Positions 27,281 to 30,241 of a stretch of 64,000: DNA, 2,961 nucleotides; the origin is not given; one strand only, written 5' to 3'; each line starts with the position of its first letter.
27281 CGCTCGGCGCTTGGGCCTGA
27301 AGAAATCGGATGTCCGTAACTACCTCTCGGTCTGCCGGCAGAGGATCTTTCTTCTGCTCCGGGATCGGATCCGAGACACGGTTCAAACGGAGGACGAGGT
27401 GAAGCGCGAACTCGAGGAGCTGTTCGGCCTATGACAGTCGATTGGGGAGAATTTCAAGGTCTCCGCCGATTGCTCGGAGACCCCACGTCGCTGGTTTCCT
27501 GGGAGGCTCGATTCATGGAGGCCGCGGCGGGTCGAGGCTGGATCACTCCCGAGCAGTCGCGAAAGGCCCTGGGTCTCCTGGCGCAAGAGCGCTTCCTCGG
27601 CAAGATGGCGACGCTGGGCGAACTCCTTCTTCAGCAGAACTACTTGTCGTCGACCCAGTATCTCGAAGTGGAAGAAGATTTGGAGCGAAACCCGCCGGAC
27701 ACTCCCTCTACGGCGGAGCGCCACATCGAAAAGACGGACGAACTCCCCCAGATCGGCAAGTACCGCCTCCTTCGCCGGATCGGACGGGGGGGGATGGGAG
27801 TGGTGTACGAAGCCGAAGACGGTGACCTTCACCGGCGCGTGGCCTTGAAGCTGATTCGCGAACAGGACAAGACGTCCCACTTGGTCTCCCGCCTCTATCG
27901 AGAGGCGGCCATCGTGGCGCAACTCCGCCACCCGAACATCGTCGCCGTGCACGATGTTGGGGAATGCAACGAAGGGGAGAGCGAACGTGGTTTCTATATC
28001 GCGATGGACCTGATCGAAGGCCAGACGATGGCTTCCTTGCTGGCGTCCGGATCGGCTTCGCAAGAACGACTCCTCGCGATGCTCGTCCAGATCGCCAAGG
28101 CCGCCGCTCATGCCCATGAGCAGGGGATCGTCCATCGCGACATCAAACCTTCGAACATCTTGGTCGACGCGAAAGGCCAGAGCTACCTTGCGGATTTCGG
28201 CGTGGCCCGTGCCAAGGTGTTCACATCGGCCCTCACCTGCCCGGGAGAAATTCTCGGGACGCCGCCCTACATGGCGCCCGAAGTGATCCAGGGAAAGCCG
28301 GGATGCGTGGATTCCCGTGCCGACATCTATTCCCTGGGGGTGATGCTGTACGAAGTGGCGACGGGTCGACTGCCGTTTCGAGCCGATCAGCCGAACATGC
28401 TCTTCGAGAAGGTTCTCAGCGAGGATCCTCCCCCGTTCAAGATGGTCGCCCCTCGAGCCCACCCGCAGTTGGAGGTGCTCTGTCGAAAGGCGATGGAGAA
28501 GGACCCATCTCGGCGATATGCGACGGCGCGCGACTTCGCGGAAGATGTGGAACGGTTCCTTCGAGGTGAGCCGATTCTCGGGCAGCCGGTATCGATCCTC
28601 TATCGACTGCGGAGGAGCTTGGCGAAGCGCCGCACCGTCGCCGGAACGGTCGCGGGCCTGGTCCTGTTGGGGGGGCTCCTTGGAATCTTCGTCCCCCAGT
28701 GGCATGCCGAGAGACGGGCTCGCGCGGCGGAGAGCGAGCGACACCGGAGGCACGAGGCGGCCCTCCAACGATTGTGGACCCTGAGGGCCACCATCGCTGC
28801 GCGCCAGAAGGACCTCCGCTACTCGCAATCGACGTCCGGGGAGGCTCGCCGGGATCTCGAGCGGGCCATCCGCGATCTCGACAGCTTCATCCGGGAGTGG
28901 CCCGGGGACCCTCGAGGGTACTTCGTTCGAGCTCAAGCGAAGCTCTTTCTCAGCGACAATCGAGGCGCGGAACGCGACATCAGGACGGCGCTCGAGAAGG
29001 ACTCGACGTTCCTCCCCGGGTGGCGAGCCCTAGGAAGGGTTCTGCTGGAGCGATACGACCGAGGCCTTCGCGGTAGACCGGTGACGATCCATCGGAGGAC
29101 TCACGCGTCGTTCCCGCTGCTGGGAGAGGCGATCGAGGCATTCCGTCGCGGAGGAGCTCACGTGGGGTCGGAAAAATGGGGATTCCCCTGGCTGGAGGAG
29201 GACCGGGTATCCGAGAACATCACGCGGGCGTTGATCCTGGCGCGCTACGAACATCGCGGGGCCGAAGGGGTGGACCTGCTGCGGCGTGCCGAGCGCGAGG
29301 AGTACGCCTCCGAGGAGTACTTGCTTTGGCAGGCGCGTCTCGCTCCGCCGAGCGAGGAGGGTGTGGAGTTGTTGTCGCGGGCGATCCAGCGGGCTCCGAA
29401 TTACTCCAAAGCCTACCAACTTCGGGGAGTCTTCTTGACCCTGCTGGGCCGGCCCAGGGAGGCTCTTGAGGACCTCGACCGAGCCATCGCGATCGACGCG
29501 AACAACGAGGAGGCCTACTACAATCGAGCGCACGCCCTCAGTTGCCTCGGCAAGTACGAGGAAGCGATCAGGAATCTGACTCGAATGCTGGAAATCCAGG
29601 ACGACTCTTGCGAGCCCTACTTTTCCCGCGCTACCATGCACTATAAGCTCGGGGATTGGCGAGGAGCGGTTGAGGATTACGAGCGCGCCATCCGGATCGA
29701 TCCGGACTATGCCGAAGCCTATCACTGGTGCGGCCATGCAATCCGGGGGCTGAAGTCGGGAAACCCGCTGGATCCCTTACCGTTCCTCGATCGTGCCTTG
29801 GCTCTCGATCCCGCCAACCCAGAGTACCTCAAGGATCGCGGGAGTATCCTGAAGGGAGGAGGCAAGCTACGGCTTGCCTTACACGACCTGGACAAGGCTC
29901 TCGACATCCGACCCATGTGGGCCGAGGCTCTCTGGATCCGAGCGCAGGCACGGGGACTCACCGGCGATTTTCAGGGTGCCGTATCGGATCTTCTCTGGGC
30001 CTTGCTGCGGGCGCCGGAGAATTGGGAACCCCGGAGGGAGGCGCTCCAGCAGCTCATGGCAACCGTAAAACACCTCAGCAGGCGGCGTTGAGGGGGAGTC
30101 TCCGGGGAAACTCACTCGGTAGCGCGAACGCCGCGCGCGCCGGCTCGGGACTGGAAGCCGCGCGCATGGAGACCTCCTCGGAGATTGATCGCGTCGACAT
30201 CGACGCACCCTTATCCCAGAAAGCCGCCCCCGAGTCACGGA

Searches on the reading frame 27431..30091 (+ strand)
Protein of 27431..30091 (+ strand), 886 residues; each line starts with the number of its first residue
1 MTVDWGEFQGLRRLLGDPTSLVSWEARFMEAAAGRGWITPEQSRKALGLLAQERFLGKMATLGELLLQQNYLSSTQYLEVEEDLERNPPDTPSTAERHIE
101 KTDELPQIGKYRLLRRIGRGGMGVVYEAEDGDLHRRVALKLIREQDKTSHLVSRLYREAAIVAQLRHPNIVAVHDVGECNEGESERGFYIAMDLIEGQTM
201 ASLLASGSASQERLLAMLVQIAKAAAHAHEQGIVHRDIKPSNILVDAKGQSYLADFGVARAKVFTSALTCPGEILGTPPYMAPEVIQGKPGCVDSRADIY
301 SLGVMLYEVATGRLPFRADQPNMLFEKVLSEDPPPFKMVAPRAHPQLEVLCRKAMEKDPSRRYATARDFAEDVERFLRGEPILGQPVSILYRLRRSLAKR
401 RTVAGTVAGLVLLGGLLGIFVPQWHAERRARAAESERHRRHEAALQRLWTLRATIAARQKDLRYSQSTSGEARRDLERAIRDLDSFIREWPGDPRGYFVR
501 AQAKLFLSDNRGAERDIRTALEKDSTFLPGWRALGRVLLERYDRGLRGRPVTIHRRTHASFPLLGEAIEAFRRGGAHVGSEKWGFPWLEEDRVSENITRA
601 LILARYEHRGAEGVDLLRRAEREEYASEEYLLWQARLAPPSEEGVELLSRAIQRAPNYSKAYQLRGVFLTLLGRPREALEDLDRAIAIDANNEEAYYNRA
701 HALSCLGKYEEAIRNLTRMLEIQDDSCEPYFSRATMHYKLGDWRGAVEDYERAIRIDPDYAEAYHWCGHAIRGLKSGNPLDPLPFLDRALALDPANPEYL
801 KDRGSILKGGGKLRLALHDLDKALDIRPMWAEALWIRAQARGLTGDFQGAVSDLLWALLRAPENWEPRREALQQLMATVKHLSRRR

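Call 48: search_protein_families(library=pfam, proteins=[window:27431-30091:+], max_evalue=0.00001)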
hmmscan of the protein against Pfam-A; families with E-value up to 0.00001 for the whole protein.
window:27431-30091:+ (886 aa): 17 families
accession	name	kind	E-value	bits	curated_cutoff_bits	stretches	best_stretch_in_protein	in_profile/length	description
PF00069.31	Pkinase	-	7.7e-50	170.2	31.7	1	111-364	1-253/263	Protein kinase domain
PF07714.23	PK_Tyr_Ser-Thr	-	8e-34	117.5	23.1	1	113-363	3-249/258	Protein tyrosine and serine/threonine kinase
PF00515.34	TPR_1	-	5.7e-29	99.2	27.8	1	730-760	4-34/34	Tetratricopeptide repeat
PF13414.12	TPR_11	-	1.2e-25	89.3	26.8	1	736-770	3-37/42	TPR repeat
PF13431.12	TPR_17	-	1.2e-24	84.8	24.4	0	683-713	3-33/34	Tetratricopeptide repeat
PF07719.23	TPR_2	-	9.5e-23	78.8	27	1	728-760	2-34/34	Tetratricopeptide repeat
PF13371.12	TPR_9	-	7.5e-18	64.8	35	1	708-763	10-65/73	Tetratricopeptide repeat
PF13181.12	TPR_8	-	3.8e-15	55.1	25.7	0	694-723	2-31/34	Tetratricopeptide repeat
PF14559.12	TPR_19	-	1.4e-10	41.8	25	0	672-726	4-58/68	Tetratricopeptide repeat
PF13424.12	TPR_12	-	2.7e-09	37.5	30.1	1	694-757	4-75/77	Tetratricopeptide repeat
PF13428.12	TPR_14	-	3.6e-09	36.8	23.5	0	730-765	4-39/44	Tetratricopeptide repeat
PF13432.12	TPR_16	-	1.3e-07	32.4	32.7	0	697-760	1-64/65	Tetratricopeptide repeat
PF06293.20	Kdo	-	7.5e-07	29.2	21.3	1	115-263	17-173/207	Lipopolysaccharide kinase (Kdo/WaaP) family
PF25060.1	ARM_TT21_2nd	-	1.1e-06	28.8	27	0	645-726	43-123/270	Tetratricopeptide repeat protein 21 second ARM domain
PF12895.13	ANAPC3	-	2.7e-06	28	27.2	0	648-717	12-80/82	Anaphase-promoting complex, cyclosome, subunit 3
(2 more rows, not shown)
